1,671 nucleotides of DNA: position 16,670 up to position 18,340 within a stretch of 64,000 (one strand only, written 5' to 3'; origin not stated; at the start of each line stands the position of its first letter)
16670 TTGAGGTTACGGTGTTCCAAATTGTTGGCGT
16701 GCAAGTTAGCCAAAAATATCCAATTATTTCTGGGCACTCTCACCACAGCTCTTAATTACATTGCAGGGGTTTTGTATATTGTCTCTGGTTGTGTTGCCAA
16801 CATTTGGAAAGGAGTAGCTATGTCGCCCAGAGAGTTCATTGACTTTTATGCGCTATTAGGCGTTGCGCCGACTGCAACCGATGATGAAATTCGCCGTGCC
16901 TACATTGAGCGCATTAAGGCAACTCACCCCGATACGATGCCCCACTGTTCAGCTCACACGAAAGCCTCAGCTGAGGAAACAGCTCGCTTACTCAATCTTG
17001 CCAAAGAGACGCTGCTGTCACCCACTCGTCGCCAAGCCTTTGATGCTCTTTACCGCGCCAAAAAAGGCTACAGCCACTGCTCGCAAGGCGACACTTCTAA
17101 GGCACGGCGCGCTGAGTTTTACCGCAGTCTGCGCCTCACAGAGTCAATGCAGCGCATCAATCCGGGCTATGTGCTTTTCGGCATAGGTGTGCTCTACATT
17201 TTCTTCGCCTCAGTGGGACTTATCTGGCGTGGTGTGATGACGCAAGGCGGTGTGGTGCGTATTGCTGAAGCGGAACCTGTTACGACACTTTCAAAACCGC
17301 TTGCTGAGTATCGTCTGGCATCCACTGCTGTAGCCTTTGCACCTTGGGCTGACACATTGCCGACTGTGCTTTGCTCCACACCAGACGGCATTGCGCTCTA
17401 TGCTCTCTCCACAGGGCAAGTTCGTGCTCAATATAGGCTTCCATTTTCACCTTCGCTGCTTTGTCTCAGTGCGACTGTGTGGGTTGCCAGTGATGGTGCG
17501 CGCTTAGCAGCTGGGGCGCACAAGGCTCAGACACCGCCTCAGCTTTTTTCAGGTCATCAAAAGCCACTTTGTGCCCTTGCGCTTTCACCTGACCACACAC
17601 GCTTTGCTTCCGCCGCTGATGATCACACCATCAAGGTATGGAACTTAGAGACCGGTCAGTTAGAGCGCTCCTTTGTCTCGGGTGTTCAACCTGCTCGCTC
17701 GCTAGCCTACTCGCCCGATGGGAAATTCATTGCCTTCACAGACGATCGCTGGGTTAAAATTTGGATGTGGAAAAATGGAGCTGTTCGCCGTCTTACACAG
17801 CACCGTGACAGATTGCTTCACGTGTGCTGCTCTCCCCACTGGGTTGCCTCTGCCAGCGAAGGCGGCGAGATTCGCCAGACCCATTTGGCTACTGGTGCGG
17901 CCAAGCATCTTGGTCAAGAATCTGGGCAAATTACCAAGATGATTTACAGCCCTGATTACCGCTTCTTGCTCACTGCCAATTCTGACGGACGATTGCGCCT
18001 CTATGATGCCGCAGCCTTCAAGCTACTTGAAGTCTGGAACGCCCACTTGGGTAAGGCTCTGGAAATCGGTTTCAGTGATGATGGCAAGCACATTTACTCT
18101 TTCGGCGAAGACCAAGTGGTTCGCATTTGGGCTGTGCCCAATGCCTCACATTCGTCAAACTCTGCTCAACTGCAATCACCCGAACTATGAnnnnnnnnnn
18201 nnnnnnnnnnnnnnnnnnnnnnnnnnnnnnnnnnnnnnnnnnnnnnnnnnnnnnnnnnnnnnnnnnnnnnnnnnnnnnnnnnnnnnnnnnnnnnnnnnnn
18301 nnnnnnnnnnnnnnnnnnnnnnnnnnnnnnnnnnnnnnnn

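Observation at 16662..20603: Two paralogous J-domain / single-TM / WD40 proteins bracket ldhA in one apparent operon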

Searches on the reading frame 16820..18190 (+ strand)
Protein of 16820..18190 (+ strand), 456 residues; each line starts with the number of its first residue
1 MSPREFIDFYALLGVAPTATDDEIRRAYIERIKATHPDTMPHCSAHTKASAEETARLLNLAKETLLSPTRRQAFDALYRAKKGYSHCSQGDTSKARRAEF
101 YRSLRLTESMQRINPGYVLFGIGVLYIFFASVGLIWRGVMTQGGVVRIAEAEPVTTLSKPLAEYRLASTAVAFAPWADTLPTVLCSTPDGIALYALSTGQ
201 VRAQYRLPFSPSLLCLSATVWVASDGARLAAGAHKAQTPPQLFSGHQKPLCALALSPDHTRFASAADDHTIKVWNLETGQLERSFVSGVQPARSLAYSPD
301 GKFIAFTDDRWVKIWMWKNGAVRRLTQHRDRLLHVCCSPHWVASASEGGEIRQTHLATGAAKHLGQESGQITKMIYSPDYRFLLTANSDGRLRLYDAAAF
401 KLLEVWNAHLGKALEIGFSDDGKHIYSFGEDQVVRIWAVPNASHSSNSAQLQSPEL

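Call 3: search_protein_families(library=pfam, proteins=[window:16820-18190:+], max_evalue=0.01)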
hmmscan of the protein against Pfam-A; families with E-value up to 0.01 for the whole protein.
window:16820-18190:+ (456 aa): 34 families (the best 25 are shown)
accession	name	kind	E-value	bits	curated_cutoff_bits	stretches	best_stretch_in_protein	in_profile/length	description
PF25174.1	Beta-prop_THOC3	-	9.1e-30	104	305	2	238-340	162-265/272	THOC3 beta-propeller domain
PF00400.38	WD40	-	8e-27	93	27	2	240-275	4-39/39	WD domain, G-beta repeat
PF25173.1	Beta-prop_WDR3_1st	-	2.1e-23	83.4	154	2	241-396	23-183/184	WDR3 first beta-propeller domain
PF23414.1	Beta-prop_EML_2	-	2.2e-20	73.6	90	2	303-452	13-166/266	Echinoderm microtubule-associated protein second beta-propeller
PF25168.1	Beta-prop_WDR36-Utp21_2nd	-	4.4e-19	69.4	84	2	243-320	236-312/335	WDR36/Utp21 second beta-propeller domain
PF24807.1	WD40_CDC20-Fz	-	1.1e-17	64.7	200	2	295-437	141-292/292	CDC20/Fizzy WD40 domain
PF24817.1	WD40_WDHD1_1st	-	2.6e-17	63.4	109.9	2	235-284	116-165/291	WDHD1 first WD40 domain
PF25172.1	Beta-prop_WDR3_2nd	-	9.2e-17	61.6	140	2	244-353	172-285/293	WDR3 second beta-propeller domain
PF24814.1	WD40_Prp19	-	3.4e-16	59.5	320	2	308-439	69-206/281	Prp19 WD40 domain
PF25175.1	Beta-prop_WDR5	-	3.5e-13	49.9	250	1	241-439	46-253/296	WDR5 beta-propeller domain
PF00226.36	DnaJ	-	1.2e-12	48.2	27.8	1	8-75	1-63/63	DnaJ domain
PF23393.2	Beta-prop_WDR90_POC16_2nd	-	1.1e-11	44.9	60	2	309-399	15-109/291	WDR90/POC16, second beta-propeller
PF24805.1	EIF3I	-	1.6e-10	41.1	200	1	243-408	48-228/324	EIF3I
PF25391.1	WD40_Gbeta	-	5.1e-10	39.3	150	1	258-437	153-339/340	G protein beta WD-40 repeat protein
PF24796.1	WDR55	-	5.5e-10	39.2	200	2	370-439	9-82/296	WDR55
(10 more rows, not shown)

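Call 4: search_protein_families(library=ncbifam, proteins=[window:16820-18190:+], max_evalue=0.01)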
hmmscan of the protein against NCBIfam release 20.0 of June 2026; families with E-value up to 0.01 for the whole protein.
window:16820-18190:+ (456 aa): 14 families
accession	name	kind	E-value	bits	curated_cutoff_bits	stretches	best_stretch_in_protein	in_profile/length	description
TIGR02349.1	DnaJ_bact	equivalog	6.7e-10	38.9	377.2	1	8-94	1-82/354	molecular chaperone DnaJ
NF010871.0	PRK14278.1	equivalog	2.7e-07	29.8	502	1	8-75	4-65/378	molecular chaperone DnaJ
NF010872.0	PRK14279.1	equivalog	4.3e-07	29.4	556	1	5-84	5-81/394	molecular chaperone DnaJ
NF050028.1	CldAdptActJ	equivalog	4.5e-07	30.3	150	1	7-74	2-69/93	cold adaptation protein ActJcold adaptation protein ActJ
NF010874.0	PRK14281.1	equivalog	5.9e-07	28.9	619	1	8-97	4-88/397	chaperone protein DnaJ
NF010892.0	PRK14299.1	equivalog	2e-06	27.3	392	1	8-81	5-71/291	chaperone protein DnaJ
NF008035.0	PRK10767.1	subfamily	6.8e-06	25.4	338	1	8-80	5-72/374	molecular chaperone DnaJ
NF007618.0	PRK10266.1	equivalog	0.00011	21.8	403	1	5-85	2-76/306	curved DNA-binding protein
NF010885.0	PRK14292.1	equivalog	0.00025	20.1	585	1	7-80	2-69/371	chaperone protein DnaJ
NF010894.0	PRK14301.1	equivalog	0.00055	19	548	1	8-76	5-68/373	chaperone protein DnaJ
TIGR03835.1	termin_org_DnaJ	equivalog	0.00079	17.9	512.25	1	8-75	3-64/871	terminal organelle assembly protein TopJ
NF006948.0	PRK09430.1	equivalog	0.0018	17.9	162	1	8-40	201-233/267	co-chaperone DjlA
NF037946.1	terminal_TopJ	equivalog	0.0019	16.7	300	1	8-75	6-67/810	terminal organelle assembly protein TopJ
TIGR02800.1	propeller_TolB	equivalog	0.009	15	343.15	0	267-307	213-252/418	Tol-Pal system beta propeller repeat protein TolB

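Call 12: find_related_loci(query=A1, collection=genome_contigs, flank=8000)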
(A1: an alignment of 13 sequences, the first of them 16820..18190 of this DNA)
Query A1 (456 aa) in genome_contigs; peptide patterns used: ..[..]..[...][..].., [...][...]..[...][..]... (x = any residue, [..] = any of these).
425 stretches matched a pattern; 76 encode a relative of the query (tblastn E <= 1e-3); 75 distinct loci.
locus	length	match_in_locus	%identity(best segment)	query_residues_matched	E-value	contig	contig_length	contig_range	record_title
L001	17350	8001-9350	58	1-450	1e-162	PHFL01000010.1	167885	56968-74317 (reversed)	MAG: Candidatus Thermochlorobacter aerophilum isolate OS 1113211796207, whole genome shotgun sequence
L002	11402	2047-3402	57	1-454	1e-162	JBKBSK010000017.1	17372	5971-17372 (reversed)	MAG: Candidatus Thermochlorobacter sp. isolate 21I_055.bin.6 NODE_17_length_17372_cov_22.419738, whole genome shotgun se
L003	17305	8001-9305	42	6-441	3e-101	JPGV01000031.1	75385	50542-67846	MAG: [Candidatus Thermochlorobacteriaceae] bacterium GBChlB GB_Chlorobi_Contig_586, whole genome shotgun sequence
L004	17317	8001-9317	30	1-437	4e-62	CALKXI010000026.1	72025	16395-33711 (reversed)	MAG: uncultured Chlorobiales bacterium isolate H1_Bin_METABAT__172_1_1 genome assembly, contig: c_000000653406, whole ge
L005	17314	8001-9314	31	1-437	5e-61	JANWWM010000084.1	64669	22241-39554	MAG: Chloroherpetonaceae bacterium isolate SKYG21 k141_390251, whole genome shotgun sequence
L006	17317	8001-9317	30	1-437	3e-59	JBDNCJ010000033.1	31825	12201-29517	MAG: Chloroherpetonaceae bacterium isolate YM_bin1_OCT21 C33, whole genome shotgun sequence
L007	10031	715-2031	30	1-437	3e-57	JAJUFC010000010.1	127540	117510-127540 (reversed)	MAG: Candidatus Thermochlorobacteriaceae bacterium isolate bin1 k141_91126_length_127540_cov_82.6601, whole genome shotg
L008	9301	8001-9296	31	1-413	2e-53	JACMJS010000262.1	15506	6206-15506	MAG: Chlorobiales bacterium isolate ES-bin-17 ES-bin-17-contig-k141_7333410, whole genome shotgun sequence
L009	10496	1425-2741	31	1-437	3e-61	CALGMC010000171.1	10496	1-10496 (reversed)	MAG: uncultured Chlorobiales bacterium isolate N1_Bin_Bin_23_1 genome assembly, contig: c_000000129491, whole genome sho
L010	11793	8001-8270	38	7-100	4e-11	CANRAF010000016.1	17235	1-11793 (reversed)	MAG: uncultured Bacilli bacterium isolate Lapin-016__bin64 genome assembly, contig: Lapin-016__NODE_2921_length_17235_co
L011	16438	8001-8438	30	7-148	5e-11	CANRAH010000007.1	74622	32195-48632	MAG: uncultured Bacilli bacterium isolate Lapin-016__bin50 genome assembly, contig: Lapin-016__NODE_299_length_74622_cov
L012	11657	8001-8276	35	7-97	8e-11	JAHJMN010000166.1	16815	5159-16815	MAG: Myxococcota bacterium isolate Old_saline.mb.39 Old_saline.mb.39_k141_902447, whole genome shotgun sequence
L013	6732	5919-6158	35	7-90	1e-10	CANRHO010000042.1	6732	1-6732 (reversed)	MAG: uncultured Bacilli bacterium isolate Lapin-030__bin94 genome assembly, contig: Lapin-030__NODE_14315_length_6732_co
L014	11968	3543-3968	28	7-135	3e-10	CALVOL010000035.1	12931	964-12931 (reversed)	MAG: uncultured Bacilli bacterium isolate BRZ_IE__bin60 genome assembly, contig: BRZ_IE__NODE_7865_length_12931_cov_22.1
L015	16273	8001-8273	39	7-102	3e-10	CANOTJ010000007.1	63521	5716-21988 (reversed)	MAG TPA_asm: uncultured Tenericutes bacterium isolate SRR15604499_bin.21_metawrap_v1.3_MAG genome assembly, contig: NODE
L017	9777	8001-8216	40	6-77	4e-10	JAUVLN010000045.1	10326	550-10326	MAG: Thermoplasmatota archaeon isolate CSMAG_507 CSMAG_507_k141_196894_length_10326_cov_10.0000, whole genome shotgun se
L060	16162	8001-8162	45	12-66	9e-6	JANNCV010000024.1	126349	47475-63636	MAG: Armatimonadota bacterium isolate OTE_78_metabat_135 OTE_78_k141_748907, whole genome shotgun sequence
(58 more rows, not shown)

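Call 15: search_protein_families(library=pfam, proteins=[L004:5558-7138:-, L004:7254-7982:+, L004:9602-10195:-, L004:10215-11651:-, L004:11718-12329:-, L005:6157-7857:-, L005:9400-9840:+, L005:9847-10830:+, L005:10852-11340:+], max_evalue=0.001)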
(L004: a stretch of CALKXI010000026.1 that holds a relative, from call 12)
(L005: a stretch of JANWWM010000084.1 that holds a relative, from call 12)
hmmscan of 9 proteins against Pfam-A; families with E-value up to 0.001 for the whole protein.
L004:5558-7138:- (526 aa): 7 families
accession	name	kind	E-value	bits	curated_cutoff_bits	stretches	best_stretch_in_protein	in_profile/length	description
PF02826.25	2-Hacid_dh_C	-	3.5e-60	202.8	25.1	1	106-280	2-178/178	D-isomer specific 2-hydroxyacid dehydrogenase, NAD binding domain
PF00389.36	2-Hacid_dh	-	2.1e-37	128.3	24.6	1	3-312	1-134/134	D-isomer specific 2-hydroxyacid dehydrogenase, catalytic domain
PF19304.4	PGDH_inter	-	7.2e-21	74.9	27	1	324-441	2-118/119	D-3-phosphoglycerate dehydrogenase intervening domain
PF01842.31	ACT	-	5.9e-08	32.8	27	1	454-516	2-65/66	ACT domain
PF22629.2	ACT_AHAS_ss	-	8.5e-08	32.7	27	1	459-519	5-66/67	AHAS small subunit-like ACT domain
PF07991.19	KARI_N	-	3.9e-06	27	20.6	1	137-237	2-102/165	Acetohydroxy acid isomeroreductase, NADPH-binding domain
PF03446.21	NAD_binding_2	-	0.0004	20.9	21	1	142-248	2-112/161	NAD binding domain of 6-phosphogluconate dehydrogenase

L004:7254-7982:+ (242 aa): 7 families
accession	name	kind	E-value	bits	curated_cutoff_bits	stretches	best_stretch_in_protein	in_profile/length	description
PF01442.23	Apolipoprotein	-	8.9e-05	22.7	90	1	46-115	5-71/190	Apolipoprotein A1/A4/E domain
PF06295.17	ZapG-like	-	0.00012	22.5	33.5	1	28-101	20-94/123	Z-ring associated protein G-like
PF05010.19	TACC_C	-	0.00024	21.3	29.9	1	26-115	17-105/201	Transforming acidic coiled-coil-containing protein (TACC), C-terminal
PF07464.16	ApoLp-III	-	0.00027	21.5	36.3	0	67-149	26-108/146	Apolipophorin-III precursor (apoLp-III)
PF04108.17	ATG17_like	-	0.00031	20.8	43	1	15-99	105-187/355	Autophagy protein ATG17-like domain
PF25450.1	Rab11-FIP3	-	0.00038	21.2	31.9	1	26-98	49-117/125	Rab11-FIP3-like domain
PF21773.2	ODAD1_CC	-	0.00052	19.6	27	1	36-115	196-274/287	ODAD1 central coiled coil region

L004:9602-10195:- (197 aa): 1 family
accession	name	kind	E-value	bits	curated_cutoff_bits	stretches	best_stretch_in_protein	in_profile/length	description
PF00156.33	Pribosyltran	-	1.4e-11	44.4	26.3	1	58-153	26-132/158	Phosphoribosyl transferase domain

L004:10215-11651:- (478 aa): 2 families
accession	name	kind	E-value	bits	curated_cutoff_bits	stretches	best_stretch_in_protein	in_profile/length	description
PF00557.29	Peptidase_M24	-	7.7e-63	212.5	23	1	228-446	1-208/208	Metallopeptidase family M24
PF05195.22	AMP_N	-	4.9e-28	97.7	24.6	1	44-162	1-114/121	Aminopeptidase P, N-terminal domain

L004:11718-12329:- (203 aa): 1 family
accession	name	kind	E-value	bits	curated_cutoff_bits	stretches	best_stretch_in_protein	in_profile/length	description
PF03588.20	Leu_Phe_trans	-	7.3e-69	231.1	22.7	1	14-184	2-171/171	Leucyl/phenylalanyl-tRNA protein transferase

L005:6157-7857:- (566 aa): 1 family
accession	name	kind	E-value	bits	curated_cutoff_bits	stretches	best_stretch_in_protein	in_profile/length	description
PF14052.12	Caps_assemb_Wzi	-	2.3e-22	80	30.1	1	144-484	19-344/392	Capsule assembly protein Wzi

L005:9400-9840:+ (146 aa): 1 family
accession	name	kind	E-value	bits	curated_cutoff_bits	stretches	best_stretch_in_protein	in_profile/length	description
PF01475.25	FUR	-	2.7e-30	105.4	23.1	1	25-142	2-121/121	Ferric uptake regulator family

L005:9847-10830:+ (327 aa): 3 families
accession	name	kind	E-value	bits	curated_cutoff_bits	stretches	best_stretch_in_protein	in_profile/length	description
PF00107.32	ADH_zinc_N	-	2.9e-24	85.9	31.8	1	166-289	1-128/129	Zinc-binding dehydrogenase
PF08240.17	ADH_N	-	2.8e-17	63.3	23.5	1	25-124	2-103/104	Alcohol dehydrogenase GroES-like domain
PF13602.12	ADH_zinc_N_2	-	2.6e-15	58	27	1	198-324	1-134/134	Zinc-binding dehydrogenase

L005:10852-11340:+ (162 aa): 1 family
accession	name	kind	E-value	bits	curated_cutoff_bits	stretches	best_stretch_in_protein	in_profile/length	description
PF00210.30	Ferritin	-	2.8e-30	105.5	24.5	1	16-152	2-134/142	Ferritin-like domain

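Call 16: find_homologous_proteins(query=window:16820-18190:+, max_evalue=1e-30)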
Query window:16820-18190:+ (456 aa): 26 proteins with E <= 1e-30 among 8000 candidates.
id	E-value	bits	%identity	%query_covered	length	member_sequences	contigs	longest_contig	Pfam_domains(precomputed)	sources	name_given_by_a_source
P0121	0.0e+0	1045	100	100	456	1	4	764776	PF25168.2,PF00226.37,PF24105.2,PF24805.2,PF23342.2,PF24817.2,PF23393.3,PF25460.2,PF00400.39,PF23414.2,PF25174.2,PF24814.2,PF23381.2,PF25173.2,PF25171.2,PF12894.14,PF25175.2,PF24796.2,PF24780.2,PF23409.2,PF25172.2,PF24782.3,PF25391.2,PF24807.2,PF25047.1,PF26550.2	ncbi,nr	ncbi:MAG: DnaJ domain-containing protein [Chloroherpetonaceae bacterium]|nr:DnaJ domain-containing p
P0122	1.0e-228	778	77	100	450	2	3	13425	PF25168.2,PF00226.37,PF24105.2,PF24805.2,PF23342.2,PF24817.2,PF23393.3,PF25460.2,PF00400.39,PF23414.2,PF25178.1,PF25174.2,PF24814.2,PF23381.2,PF25173.2,PF25171.2,PF12894.14,PF23754.2,PF25175.2,PF24796.2,PF24780.2,PF23409.2,PF25172.2,PF24782.3,PF25391.2,PF24807.2,PF25047.1,PF26550.2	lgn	-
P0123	4.8e-173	594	61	100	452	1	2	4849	PF25168.2,PF00226.37,PF24105.2,PF24805.2,PF23342.2,PF24817.2,PF23393.3,PF23389.2,PF25460.2,PF00400.39,PF23414.2,PF23410.5,PF25174.2,PF24814.2,PF23381.2,PF25173.2,PF25171.2,PF12894.14,PF25175.2,PF24796.2,PF24780.2,PF23409.2,PF25172.2,PF24782.3,PF25391.2,PF23869.2,PF24807.2,PF25047.1,PF26550.2,PF23098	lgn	-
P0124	1.6e-161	556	58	99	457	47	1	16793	PF25168.2,PF00226.37,PF24105.2,PF24805.2,PF23342.2,PF24817.2,PF23393.3,PF23389.2,PF25460.2,PF00400.39,PF23414.2,PF23410.5,PF23775.2,PF25174.2,PF24814.2,PF23381.2,PF25173.2,PF25171.2,PF12894.14,PF23754.2,PF25175.2,PF24796.2,PF24780.2,PF23409.2,PF25172.2,PF24782.3,PF25391.2,PF23869.2,PF24807.2,PF25047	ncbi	-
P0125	1.0e-157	544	56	100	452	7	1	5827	PF25168.2,PF00226.37,PF24105.2,PF24805.2,PF25048.2,PF23342.2,PF24817.2,PF23393.3,PF25460.2,PF00400.39,PF23414.2,PF23410.5,PF25174.2,PF24814.2,PF23381.2,PF25173.2,PF25171.2,PF12894.14,PF25175.2,PF24796.2,PF24780.2,PF23409.2,PF25172.2,PF24782.3,PF25391.2,PF23869.2,PF24807.2,PF25047.1,PF26550.2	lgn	-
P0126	3.0e-43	166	26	61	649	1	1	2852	PF23586.3,PF17005.12,PF25048.2,PF23342.2,PF23411.2,PF02239.23,PF23393.3,PF23609.2,PF24797.2,PF20426.5,PF25460.2,PF11715.17,PF25178.1,PF23775.2,PF07433.18,PF25173.2,PF23383.2,PF25171.2,PF12894.14,PF21031.3,PF24780.2,PF16755.12,PF23761.2,PF25172.2,PF24782.3,PF08662.18,PF25047.1,PF26550.2,PF23756.2,PF2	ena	-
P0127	1.6e-42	164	27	59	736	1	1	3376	PF25168.2,PF23586.3,PF24105.2,PF24805.2,PF25048.2,PF24017.3,PF23342.2,PF24817.2,PF23393.3,PF23389.2,PF23609.2,PF20426.5,PF25460.2,PF00400.39,PF23414.2,PF25178.1,PF23775.2,PF25174.2,PF24814.2,PF23381.2,PF25173.2,PF23383.2,PF25171.2,PF12894.14,PF25175.2,PF24796.2,PF24780.2,PF23409.2,PF25172.2,PF24782.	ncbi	-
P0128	3.9e-39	153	28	54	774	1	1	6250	PF23769.2,PF23586.3,PF17005.12,PF25048.2,PF23342.2,PF23411.2,PF23393.3,PF23609.2,PF24797.2,PF20426.5,PF25460.2,PF11715.17,PF23749.2,PF25178.1,PF23775.2,PF25173.2,PF23383.2,PF25171.2,PF12894.14,PF24780.2,PF23761.2,PF25172.2,PF24782.3,PF08662.18,PF25047.1,PF26550.2,PF23756.2,PF23098.2,PF25168.2,PF2410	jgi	jgi:WD40 repeat protein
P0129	4.8e-38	149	30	60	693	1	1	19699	PF23586.3,PF13360.14,PF25048.2,PF23342.2,PF23411.2,PF02239.23,PF10584.15,PF23393.3,PF20426.5,PF25460.2,PF25178.1,PF25173.2,PF23383.2,PF25171.2,PF12894.14,PF21031.3,PF24780.2,PF23761.2,PF25172.2,PF24782.3,PF08662.18,PF25047.1,PF26550.2,PF23098.2,PF25168.2,PF24105.2,PF24805.2,PF24017.3,PF24817.2,PF237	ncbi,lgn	-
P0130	9.2e-36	142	25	43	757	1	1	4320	PF25168.2,PF23586.3,PF24105.2,PF24805.2,PF25048.2,PF24017.3,PF23342.2,PF23411.2,PF13570.14,PF24817.2,PF23798.2,PF23393.3,PF23389.2,PF20426.5,PF25460.2,PF00400.39,PF23749.2,PF23414.2,PF25178.1,PF23410.5,PF23775.2,PF25174.2,PF24814.2,PF23381.2,PF25173.2,PF23383.2,PF25171.2,PF12894.14,PF25175.2,PF24796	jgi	jgi:WD40 repeat protein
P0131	1.2e-35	141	29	43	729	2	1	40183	PF23769.2,PF23586.3,PF25048.2,PF23342.2,PF23411.2,PF23215.1,PF02239.23,PF10584.15,PF23393.3,PF23609.2,PF24797.2,PF15492.13,PF20426.5,PF25460.2,PF11715.17,PF23749.2,PF25178.1,PF23775.2,PF25173.2,PF23383.2,PF25171.2,PF12894.14,PF21031.3,PF24780.2,PF23761.2,PF25172.2,PF24782.3,PF08662.18,PF25047.1,PF26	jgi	-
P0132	3.9e-35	140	27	43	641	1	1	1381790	PF23769.2,PF13360.14,PF25048.2,PF23342.2,PF23411.2,PF23215.1,PF02239.23,PF23393.3,PF23609.2,PF24797.2,PF15492.13,PF20426.5,PF25460.2,PF11715.17,PF25178.1,PF23775.2,PF25173.2,PF23383.2,PF25171.2,PF12894.14,PF21031.3,PF24780.2,PF23761.2,PF25172.2,PF24782.3,PF25047.1,PF26550.2,PF23756.2,PF23098.2,PF251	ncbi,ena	-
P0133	8.2e-35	138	31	42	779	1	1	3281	PF23586.3,PF25048.2,PF23342.2,PF23411.2,PF02239.23,PF23393.3,PF23609.2,PF24797.2,PF15492.13,PF20426.5,PF25460.2,PF23749.2,PF25178.1,PF23775.2,PF07433.18,PF25173.2,PF23383.2,PF25171.2,PF12894.14,PF24780.2,PF23761.2,PF10282.16,PF25172.2,PF24782.3,PF08662.18,PF25047.1,PF26550.2,PF23756.2,PF23098.2,PF25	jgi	jgi:WD40 repeat protein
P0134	1.5e-34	138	25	59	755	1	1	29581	PF25168.2,PF23769.2,PF23586.3,PF13360.14,PF24105.2,PF24805.2,PF25048.2,PF24017.3,PF23342.2,PF24817.2,PF23393.3,PF23389.2,PF20426.5,PF25460.2,PF00400.39,PF23749.2,PF23414.2,PF25178.1,PF23410.5,PF23775.2,PF25174.2,PF24814.2,PF23381.2,PF25173.2,PF23383.2,PF25171.2,PF12894.14,PF25175.2,PF24796.2,PF07676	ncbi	-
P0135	2.1e-34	137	31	35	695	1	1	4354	PF23769.2,PF23586.3,PF25048.2,PF23342.2,PF23411.2,PF02239.23,PF23770.2,PF23393.3,PF23609.2,PF24797.2,PF20426.5,PF25460.2,PF11715.17,PF25178.1,PF23775.2,PF25173.2,PF23383.2,PF25171.2,PF12894.14,PF24780.2,PF16755.12,PF23761.2,PF25172.2,PF24782.3,PF08662.18,PF25047.1,PF26550.2,PF23756.2,PF23098.2,PF251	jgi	-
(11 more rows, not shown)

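Call 31: predict_structure(alignment_id=A3)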
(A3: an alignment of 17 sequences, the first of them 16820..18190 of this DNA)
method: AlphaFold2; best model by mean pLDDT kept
length: 456 residues; sequences in the alignment: 17
mean_pLDDT: 82.4   pTM: 0.63
mean pLDDT of the five models: 82.4, 81.3, 81.3, 80.5, 78.9
residues with pLDDT >= 90: 248; 70-90: 123; 50-70: 27; < 50: 58
segments of 3 or more residues with pLDDT < 50: 1-4, 85-99, 101-112, 140-151, 443-456
pLDDT, mean of each block of 10 residues (from residue 1): 70 92 95 84 84 93 95 90 51 46 44 61 83 67 39 60 85 71 87 84 90 90 90 80 88 94 95 93 93 96 96 95 94 96 94 93 86 95 95 93 92 93 92 91 46 31
secondary structure, 60 per line:
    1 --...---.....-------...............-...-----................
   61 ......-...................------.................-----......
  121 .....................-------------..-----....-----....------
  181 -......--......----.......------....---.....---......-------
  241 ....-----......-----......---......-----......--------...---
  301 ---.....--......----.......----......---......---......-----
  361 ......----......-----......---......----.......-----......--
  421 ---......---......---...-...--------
elements in order: H9-13 H21-35 H45-66 H68-86 H93-109 H115-141 E162-165 E171-174 E182-187 E190-195 E200-206 E213-216 E220-224 E228-233 E241-244 E250-255 E261-266 E270-275 E281-286 E295-297 E304-308 E311-316 E321-327 E332-337 E341-346 E350-355 E361-366 E371-376 E382-387 E391-396 E401-407 E413-418 E424-429 E433-438

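Call 61: search_protein_families(library=pfam, proteins=[L009:585-1406:+], max_evalue=0.001)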
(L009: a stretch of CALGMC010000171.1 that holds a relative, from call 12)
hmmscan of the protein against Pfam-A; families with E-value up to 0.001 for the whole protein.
L009:585-1406:+ (273 aa): 4 families
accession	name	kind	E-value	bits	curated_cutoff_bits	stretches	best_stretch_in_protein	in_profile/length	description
PF06818.20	Fez1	-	1.4e-05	26.1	34.4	1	33-131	12-106/199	Fez1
PF05478.16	Prominin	-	9.1e-05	21.2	34.3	1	29-166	216-352/799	Prominin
PF09787.14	Golgin_A5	-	0.00023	21.3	31.7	1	22-138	45-158/305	Golgin subfamily A member 5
PF17111.11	PigL_N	-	0.00026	20.9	27.2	1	3-145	40-179/209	Pigment biosynthesis cluster protein PigL N-terminal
